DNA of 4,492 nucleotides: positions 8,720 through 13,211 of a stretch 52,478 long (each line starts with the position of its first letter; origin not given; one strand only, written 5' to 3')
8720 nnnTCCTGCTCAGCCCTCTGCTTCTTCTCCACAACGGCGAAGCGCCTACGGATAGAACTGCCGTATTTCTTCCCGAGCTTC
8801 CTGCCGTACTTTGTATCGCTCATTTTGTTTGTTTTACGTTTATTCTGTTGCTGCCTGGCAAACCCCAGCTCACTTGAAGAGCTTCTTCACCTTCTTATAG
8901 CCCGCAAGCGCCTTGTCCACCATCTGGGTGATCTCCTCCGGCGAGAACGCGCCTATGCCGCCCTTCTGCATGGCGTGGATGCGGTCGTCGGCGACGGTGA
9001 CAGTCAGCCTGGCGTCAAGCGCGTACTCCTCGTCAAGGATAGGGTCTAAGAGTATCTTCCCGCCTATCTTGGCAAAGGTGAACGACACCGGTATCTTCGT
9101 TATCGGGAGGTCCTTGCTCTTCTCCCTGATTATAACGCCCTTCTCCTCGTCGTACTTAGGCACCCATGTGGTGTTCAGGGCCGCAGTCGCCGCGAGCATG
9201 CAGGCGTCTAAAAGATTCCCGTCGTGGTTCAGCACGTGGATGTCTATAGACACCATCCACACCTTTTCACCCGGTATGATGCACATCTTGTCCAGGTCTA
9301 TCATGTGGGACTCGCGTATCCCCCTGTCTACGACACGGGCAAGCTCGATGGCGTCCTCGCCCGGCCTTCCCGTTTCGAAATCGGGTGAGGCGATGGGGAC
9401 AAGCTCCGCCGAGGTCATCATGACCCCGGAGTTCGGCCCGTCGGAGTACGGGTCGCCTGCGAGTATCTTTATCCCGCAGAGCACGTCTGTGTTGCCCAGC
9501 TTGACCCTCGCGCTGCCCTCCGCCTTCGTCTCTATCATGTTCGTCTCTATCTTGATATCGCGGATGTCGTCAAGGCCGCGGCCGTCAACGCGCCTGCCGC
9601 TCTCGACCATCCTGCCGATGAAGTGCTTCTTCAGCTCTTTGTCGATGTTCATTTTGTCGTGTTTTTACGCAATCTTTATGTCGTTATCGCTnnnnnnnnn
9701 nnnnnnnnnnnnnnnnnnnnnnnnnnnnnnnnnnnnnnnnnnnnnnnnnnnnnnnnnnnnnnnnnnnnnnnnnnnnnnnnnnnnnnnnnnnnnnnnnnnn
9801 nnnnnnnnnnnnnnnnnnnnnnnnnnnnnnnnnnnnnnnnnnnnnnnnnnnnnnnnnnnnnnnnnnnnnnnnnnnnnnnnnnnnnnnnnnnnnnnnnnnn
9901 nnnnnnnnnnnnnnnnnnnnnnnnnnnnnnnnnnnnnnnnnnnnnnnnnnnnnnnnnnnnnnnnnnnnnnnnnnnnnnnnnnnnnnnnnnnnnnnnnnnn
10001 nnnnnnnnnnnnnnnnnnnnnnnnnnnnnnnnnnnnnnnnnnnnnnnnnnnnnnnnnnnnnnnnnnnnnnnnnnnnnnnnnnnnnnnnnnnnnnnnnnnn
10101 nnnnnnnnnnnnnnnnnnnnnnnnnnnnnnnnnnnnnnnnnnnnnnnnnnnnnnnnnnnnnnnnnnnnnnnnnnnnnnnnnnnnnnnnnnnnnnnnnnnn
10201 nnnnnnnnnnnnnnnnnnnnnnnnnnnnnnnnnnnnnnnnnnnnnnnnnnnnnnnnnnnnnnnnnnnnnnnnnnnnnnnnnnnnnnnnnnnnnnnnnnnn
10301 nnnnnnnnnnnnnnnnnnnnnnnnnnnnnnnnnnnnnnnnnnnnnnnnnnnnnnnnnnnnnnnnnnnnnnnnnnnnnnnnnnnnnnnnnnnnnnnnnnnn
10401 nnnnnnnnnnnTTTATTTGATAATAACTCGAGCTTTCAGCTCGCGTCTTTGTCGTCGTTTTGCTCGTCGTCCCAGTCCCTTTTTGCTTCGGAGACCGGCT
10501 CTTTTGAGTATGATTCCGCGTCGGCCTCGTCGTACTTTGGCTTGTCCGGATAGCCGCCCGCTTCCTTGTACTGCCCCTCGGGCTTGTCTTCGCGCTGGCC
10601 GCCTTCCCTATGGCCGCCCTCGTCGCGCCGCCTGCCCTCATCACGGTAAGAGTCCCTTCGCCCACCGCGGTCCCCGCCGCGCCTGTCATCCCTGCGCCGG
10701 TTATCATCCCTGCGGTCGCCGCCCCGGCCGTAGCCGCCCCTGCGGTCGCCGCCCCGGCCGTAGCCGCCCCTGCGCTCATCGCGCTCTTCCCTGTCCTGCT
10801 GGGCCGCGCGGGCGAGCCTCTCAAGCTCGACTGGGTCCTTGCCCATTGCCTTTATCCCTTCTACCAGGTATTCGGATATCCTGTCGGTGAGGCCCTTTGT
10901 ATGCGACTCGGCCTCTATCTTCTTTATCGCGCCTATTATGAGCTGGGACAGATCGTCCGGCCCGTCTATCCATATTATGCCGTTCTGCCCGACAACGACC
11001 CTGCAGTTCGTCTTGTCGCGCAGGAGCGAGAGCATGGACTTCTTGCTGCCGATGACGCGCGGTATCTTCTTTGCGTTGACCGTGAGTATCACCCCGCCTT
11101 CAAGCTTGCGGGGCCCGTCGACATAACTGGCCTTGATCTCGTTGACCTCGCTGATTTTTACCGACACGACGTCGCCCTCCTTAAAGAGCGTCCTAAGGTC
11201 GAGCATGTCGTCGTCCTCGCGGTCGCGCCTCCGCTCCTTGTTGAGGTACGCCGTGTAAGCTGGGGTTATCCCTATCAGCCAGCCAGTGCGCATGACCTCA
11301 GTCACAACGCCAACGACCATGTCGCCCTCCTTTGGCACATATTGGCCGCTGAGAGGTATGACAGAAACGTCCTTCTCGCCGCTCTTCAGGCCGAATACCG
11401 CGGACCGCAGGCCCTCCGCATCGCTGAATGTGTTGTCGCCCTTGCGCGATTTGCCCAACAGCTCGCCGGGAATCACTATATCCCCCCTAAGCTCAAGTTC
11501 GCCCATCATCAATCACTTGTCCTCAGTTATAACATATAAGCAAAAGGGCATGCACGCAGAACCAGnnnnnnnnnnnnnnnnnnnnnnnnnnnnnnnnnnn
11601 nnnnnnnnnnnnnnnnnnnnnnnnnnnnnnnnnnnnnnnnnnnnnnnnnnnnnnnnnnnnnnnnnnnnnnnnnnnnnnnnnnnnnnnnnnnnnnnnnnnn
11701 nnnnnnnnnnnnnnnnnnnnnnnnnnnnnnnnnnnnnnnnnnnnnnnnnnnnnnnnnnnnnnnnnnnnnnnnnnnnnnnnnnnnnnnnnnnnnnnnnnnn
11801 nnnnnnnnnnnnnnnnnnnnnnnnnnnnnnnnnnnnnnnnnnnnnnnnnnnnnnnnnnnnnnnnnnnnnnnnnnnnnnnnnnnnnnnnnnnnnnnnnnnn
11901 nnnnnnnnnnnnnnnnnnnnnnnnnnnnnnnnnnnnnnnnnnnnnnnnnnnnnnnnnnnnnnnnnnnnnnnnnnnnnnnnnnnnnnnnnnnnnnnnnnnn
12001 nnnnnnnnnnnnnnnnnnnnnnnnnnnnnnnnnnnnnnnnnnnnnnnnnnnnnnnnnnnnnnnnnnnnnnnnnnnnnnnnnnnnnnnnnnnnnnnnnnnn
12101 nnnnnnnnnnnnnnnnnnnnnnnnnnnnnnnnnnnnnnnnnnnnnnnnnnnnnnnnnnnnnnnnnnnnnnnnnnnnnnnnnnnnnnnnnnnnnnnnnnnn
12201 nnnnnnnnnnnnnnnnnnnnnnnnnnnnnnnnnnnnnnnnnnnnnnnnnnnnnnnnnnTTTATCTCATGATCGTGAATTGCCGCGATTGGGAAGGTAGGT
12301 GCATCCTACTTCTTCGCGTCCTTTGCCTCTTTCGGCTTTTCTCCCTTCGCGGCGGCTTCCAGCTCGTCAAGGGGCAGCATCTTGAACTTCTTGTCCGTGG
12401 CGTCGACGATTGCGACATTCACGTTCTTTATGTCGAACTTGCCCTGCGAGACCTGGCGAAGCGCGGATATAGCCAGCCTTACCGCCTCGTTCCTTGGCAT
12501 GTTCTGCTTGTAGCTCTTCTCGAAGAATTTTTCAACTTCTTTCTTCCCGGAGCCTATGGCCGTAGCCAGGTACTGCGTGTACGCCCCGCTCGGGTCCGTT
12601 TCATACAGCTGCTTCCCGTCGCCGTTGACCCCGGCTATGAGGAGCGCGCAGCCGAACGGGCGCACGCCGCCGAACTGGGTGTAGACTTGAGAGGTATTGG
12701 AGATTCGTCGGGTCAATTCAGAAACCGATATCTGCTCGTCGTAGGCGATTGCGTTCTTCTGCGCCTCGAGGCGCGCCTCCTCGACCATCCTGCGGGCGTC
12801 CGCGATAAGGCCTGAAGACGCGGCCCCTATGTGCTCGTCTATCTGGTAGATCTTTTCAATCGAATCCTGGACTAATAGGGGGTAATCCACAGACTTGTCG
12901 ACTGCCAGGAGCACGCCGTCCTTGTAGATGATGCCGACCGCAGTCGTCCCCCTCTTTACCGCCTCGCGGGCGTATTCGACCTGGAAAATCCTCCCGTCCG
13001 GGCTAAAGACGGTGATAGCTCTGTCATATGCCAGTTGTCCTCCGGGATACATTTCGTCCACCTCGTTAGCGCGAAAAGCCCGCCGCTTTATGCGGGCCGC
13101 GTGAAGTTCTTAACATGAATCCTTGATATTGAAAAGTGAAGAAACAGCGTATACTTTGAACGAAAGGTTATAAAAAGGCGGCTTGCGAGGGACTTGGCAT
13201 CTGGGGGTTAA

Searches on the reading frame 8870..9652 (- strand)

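Call 69: search_protein_families(library=pfam, proteins=[window:8870-9652:-], max_evalue=0.001)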
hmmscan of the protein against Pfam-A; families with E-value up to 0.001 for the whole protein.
window:8870-9652:- (260 aa): 2 families
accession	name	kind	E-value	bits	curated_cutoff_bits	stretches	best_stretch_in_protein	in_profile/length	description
PF01138.27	RNase_PH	-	2.1e-33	116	25.5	1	30-165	2-130/130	3' exoribonuclease family, domain 1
PF03725.20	RNase_PH_C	-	5.4e-14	52.3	20.8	1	187-250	2-66/67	3' exoribonuclease family, domain 2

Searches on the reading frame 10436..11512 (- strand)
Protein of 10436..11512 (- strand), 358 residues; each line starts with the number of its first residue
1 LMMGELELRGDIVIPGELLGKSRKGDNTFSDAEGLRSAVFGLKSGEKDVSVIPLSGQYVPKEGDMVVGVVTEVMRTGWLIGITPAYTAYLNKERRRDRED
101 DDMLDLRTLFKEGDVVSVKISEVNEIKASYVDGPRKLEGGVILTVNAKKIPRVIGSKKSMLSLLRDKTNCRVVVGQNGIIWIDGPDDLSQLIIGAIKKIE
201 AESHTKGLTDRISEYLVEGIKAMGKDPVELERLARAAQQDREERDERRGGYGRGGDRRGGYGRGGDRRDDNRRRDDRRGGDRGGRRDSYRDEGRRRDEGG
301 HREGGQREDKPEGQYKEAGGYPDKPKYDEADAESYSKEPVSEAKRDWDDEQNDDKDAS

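Call 69: search_protein_families(library=pfam, proteins=[window:10436-11512:-], max_evalue=0.001)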
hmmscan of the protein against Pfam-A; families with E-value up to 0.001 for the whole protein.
window:10436-11512:- (358 aa): 3 families
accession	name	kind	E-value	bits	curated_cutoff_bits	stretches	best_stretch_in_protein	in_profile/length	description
PF21266.3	RRP4_S1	-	2.1e-09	37.9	27.3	1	58-119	2-70/73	RRP4, S1 domain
PF15985.11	KH_6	-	2.5e-08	34.5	27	1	140-186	1-45/47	KH domain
PF00013.35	KH_1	-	2e-05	24.7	21.5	1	142-185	3-53/66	KH domain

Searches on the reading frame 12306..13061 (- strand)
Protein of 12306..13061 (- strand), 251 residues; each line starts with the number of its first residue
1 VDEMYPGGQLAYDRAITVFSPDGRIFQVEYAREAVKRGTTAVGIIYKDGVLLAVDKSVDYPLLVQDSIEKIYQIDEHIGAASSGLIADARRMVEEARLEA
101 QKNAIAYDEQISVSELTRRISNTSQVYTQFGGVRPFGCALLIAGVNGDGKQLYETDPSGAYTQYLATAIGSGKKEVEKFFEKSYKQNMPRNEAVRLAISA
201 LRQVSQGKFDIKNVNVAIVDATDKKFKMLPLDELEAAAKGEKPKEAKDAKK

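Call 69: search_protein_families(library=pfam, proteins=[window:12306-13061:-], max_evalue=0.001)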
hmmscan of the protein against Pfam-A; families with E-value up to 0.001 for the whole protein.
window:12306-13061:- (251 aa): 2 families
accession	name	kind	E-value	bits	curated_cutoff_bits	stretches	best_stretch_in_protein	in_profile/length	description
PF00227.31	Proteasome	-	1.6e-57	194.7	22.4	1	35-219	1-189/189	Proteasome subunit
PF10584.14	Proteasome_A_N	-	1.8e-14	53.5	27.7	1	12-34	1-23/23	Proteasome subunit A N-terminal signature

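Call 75: search_solved_structures(query=window:12306-13061:-, max_evalue=1e-30)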
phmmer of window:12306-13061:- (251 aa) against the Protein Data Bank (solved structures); distinct sequences matched with E-value up to 1e-30: 181 (the best 60 are shown).
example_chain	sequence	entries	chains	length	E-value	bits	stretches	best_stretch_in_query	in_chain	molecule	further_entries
3h4p_A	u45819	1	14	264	6.3e-74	251.9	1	10-245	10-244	Proteasome subunit alpha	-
9s34_H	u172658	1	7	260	1.2e-73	250.9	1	9-248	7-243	Proteasome subunit alpha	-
6he5_A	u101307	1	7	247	1.2e-73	250.9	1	9-236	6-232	Proteasome subunit alpha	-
6he8_A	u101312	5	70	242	2.5e-73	249.9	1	9-236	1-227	Proteasome subunit alpha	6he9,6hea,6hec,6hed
1j2p_A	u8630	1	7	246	2.8e-73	249.8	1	9-236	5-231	Proteasome alpha subunit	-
1j2q_A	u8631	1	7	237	1.4e-70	240.9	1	14-236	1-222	Proteasome alpha subunit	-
6he7_A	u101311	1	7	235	2.2e-69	237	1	16-236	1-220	Proteasome subunit alpha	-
2ku1_A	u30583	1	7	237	8.3e-67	228.6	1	7-229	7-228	Proteasome subunit alpha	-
1pma_A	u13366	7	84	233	9e-67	228.5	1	8-229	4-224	PROTEASOME | Proteasome alpha subunit | Proteasome subunit alpha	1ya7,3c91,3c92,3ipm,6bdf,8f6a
8f7k_A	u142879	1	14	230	1.9e-66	227.4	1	8-229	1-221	Proteasome subunit alpha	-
9buz_A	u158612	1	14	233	4.6e-66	226.1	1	8-229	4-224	Proteasome subunit alpha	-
8f66_A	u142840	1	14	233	5.1e-66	226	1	8-229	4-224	Proteasome subunit alpha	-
1yar_A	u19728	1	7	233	6.2e-66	225.7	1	8-229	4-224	Proteasome alpha subunit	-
3jrm_A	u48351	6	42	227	9.7e-65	221.8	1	11-229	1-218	Proteasome subunit alpha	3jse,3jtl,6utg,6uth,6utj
2ku2_A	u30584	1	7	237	1.9e-64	220.9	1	7-229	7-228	Proteasome subunit alpha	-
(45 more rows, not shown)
